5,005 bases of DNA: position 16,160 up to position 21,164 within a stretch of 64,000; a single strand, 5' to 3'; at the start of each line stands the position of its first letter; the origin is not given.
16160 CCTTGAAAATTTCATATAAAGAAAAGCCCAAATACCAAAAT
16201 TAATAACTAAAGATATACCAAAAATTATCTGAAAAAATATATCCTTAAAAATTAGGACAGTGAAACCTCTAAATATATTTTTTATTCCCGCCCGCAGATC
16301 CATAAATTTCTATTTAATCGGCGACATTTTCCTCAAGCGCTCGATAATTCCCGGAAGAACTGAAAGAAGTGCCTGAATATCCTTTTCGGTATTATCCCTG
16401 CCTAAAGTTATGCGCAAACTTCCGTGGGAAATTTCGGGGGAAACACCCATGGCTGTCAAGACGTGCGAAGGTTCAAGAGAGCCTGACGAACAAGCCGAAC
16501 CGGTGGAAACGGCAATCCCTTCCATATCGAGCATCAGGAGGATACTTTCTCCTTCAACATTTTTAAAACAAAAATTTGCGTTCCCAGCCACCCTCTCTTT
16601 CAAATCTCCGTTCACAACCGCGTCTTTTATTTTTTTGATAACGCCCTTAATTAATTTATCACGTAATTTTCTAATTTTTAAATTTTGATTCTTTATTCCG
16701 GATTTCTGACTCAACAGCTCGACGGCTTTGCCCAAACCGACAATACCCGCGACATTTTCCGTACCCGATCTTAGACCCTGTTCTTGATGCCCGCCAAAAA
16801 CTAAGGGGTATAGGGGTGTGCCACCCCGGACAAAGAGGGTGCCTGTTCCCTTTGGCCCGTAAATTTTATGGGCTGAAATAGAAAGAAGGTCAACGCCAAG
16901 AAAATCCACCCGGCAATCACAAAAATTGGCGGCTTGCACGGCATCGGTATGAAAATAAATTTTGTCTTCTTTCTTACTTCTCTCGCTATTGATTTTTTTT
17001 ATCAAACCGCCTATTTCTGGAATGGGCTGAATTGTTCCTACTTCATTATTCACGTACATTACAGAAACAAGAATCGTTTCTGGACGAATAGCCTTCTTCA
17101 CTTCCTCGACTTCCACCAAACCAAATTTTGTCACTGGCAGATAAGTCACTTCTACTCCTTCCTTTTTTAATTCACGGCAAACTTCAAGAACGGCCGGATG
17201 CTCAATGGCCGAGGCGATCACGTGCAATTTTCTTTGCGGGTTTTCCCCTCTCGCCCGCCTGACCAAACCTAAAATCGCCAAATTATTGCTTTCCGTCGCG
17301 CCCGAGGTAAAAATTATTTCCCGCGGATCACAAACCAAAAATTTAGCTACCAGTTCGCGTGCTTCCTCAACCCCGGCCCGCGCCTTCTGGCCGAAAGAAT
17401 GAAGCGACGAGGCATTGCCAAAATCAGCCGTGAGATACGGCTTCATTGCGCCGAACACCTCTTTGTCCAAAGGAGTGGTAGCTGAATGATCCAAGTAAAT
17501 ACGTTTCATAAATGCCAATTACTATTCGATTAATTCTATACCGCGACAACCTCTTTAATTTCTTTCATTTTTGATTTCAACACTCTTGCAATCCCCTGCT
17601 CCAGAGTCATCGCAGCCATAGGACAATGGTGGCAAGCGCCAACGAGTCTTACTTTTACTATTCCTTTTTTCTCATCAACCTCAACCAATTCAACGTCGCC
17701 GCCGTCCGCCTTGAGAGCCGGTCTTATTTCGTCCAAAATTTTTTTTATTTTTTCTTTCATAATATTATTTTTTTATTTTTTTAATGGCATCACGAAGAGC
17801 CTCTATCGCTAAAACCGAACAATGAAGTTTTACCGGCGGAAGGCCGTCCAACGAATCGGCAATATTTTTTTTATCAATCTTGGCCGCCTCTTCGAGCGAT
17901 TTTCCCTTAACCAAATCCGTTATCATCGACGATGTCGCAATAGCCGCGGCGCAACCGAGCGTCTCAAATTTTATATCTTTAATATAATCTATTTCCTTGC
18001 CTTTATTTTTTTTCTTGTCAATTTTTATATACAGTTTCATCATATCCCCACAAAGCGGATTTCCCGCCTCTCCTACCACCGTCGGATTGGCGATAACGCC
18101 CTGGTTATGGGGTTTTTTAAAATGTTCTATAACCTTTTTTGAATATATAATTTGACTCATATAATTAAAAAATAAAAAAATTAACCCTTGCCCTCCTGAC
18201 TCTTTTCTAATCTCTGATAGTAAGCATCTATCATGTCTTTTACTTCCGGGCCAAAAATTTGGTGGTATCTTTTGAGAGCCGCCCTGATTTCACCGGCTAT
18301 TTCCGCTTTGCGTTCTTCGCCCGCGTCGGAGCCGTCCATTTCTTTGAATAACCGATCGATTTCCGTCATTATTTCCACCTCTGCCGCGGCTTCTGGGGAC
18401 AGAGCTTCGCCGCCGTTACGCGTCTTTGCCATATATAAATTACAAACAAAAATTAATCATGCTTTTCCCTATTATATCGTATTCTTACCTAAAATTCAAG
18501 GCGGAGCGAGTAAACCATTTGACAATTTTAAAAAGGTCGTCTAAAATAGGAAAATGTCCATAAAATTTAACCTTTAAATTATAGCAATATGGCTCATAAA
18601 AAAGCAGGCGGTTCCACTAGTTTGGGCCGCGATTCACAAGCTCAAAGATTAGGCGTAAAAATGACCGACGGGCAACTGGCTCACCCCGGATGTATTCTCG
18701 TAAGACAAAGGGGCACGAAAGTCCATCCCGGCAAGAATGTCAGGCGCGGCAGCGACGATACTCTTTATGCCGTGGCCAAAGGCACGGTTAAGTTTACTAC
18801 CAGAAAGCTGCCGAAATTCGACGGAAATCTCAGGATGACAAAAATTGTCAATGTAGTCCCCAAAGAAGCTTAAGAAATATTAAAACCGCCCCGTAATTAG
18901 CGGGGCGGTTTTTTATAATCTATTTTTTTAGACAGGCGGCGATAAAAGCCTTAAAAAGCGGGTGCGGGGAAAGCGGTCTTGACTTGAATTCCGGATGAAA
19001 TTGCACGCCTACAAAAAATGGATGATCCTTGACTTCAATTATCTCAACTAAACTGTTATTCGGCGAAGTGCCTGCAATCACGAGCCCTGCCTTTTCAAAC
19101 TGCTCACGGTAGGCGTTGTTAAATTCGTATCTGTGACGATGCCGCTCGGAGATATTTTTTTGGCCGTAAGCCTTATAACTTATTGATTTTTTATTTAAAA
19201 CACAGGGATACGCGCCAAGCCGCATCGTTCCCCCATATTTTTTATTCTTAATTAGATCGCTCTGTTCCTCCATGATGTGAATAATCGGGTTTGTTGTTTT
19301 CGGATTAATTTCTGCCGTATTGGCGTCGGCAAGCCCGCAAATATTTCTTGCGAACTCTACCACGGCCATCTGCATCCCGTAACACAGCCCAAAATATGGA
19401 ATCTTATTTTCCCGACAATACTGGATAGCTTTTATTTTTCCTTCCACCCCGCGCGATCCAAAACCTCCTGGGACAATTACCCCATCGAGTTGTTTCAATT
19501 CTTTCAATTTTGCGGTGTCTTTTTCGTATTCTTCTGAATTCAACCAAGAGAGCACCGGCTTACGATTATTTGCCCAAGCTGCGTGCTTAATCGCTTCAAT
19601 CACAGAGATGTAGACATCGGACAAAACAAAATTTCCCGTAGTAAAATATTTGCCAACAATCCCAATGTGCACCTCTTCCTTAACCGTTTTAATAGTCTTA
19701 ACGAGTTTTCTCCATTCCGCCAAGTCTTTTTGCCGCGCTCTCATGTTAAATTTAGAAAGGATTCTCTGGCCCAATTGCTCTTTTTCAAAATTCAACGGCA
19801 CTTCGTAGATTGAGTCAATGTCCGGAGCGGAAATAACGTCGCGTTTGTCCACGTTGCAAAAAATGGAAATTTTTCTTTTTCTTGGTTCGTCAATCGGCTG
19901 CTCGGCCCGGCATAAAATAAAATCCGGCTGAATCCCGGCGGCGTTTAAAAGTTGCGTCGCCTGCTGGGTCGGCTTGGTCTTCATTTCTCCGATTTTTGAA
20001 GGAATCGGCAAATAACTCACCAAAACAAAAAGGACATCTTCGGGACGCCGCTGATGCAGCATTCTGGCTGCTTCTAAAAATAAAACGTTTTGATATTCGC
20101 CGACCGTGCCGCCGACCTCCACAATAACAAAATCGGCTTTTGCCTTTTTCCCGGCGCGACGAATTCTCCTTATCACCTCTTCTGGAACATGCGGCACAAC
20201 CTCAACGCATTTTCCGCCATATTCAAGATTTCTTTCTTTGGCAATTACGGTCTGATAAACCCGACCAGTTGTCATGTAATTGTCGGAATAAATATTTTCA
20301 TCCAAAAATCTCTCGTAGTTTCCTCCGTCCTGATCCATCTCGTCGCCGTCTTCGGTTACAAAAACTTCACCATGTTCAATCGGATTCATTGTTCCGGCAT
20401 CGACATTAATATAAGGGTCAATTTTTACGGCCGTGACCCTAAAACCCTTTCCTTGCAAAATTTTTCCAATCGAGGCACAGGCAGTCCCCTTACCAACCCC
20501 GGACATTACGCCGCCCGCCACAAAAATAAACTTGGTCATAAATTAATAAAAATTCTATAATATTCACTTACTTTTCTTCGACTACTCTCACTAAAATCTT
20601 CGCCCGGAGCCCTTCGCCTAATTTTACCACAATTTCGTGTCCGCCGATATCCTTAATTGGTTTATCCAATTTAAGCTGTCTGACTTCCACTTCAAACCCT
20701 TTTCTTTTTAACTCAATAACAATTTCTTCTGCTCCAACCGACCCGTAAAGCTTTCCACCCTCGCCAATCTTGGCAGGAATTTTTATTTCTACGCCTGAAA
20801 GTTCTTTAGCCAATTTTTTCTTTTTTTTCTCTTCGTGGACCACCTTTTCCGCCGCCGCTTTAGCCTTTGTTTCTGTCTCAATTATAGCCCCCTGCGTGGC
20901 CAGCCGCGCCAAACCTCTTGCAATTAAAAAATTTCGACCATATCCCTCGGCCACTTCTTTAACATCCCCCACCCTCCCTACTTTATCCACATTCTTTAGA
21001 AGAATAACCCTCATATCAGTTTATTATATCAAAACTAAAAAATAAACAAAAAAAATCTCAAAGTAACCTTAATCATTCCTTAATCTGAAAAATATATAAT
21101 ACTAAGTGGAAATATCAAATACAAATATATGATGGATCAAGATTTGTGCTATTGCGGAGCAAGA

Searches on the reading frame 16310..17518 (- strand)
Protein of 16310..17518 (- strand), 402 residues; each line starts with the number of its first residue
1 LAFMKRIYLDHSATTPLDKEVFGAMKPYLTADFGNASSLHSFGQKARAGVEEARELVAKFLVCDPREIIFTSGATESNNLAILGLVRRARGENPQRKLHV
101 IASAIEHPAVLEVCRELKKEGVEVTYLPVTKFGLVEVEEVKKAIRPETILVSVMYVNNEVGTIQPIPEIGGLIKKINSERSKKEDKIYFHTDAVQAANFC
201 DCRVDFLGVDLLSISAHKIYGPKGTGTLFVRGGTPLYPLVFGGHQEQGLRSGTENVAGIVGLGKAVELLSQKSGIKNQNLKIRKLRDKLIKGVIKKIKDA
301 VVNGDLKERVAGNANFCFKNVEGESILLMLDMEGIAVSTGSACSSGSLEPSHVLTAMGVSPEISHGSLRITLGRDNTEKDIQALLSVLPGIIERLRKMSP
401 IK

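Call 61: search_protein_families(library=pfam, proteins=[window:16310-17518:-], max_evalue=0.00001)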
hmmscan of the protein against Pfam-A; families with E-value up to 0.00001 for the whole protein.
window:16310-17518:- (402 aa): 1 family
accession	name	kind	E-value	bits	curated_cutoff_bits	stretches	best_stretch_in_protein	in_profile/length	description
PF00266.25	Aminotran_5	-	8.2e-81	272.3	21.5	1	7-384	1-371/371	Aminotransferase class-V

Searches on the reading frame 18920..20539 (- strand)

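Call 61: search_protein_families(library=pfam, proteins=[window:18920-20539:-], max_evalue=0.00001)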
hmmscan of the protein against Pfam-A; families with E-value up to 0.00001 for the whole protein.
window:18920-20539:- (539 aa): 4 families
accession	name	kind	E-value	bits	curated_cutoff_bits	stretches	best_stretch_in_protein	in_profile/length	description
PF06418.20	CTP_synth_N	-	2.2e-104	349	26.1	1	3-266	1-265/265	CTP synthase N-terminus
PF00117.34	GATase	-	1e-40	139.9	22.8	1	306-534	2-189/190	Glutamine amidotransferase class-I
PF07722.19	Peptidase_C26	-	7e-08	32.9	20.5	1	370-517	96-219/219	Peptidase C26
PF01656.29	CbiA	-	1.6e-06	28.6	25.4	1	11-240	6-54/125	CobQ/CobB/MinD/ParA nucleotide binding domain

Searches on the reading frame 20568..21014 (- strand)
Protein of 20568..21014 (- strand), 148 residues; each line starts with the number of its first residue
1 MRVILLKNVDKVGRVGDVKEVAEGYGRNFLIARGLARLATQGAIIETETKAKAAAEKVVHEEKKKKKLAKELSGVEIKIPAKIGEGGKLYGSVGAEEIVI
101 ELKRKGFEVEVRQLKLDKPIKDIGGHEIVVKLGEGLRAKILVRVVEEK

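Call 74: search_protein_families(library=pfam, proteins=[window:20568-21014:-], max_evalue=0.0001)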
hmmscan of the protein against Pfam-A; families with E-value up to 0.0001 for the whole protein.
window:20568-21014:- (148 aa): 2 families
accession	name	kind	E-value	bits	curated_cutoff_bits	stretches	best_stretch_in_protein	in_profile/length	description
PF03948.19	Ribosomal_L9_C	-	3e-21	76.1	23.2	1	64-146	2-86/86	Ribosomal protein L9, C-terminal domain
PF01281.25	Ribosomal_L9_N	-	1.9e-18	66.2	20.7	1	1-44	1-44/47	Ribosomal protein L9, N-terminal domain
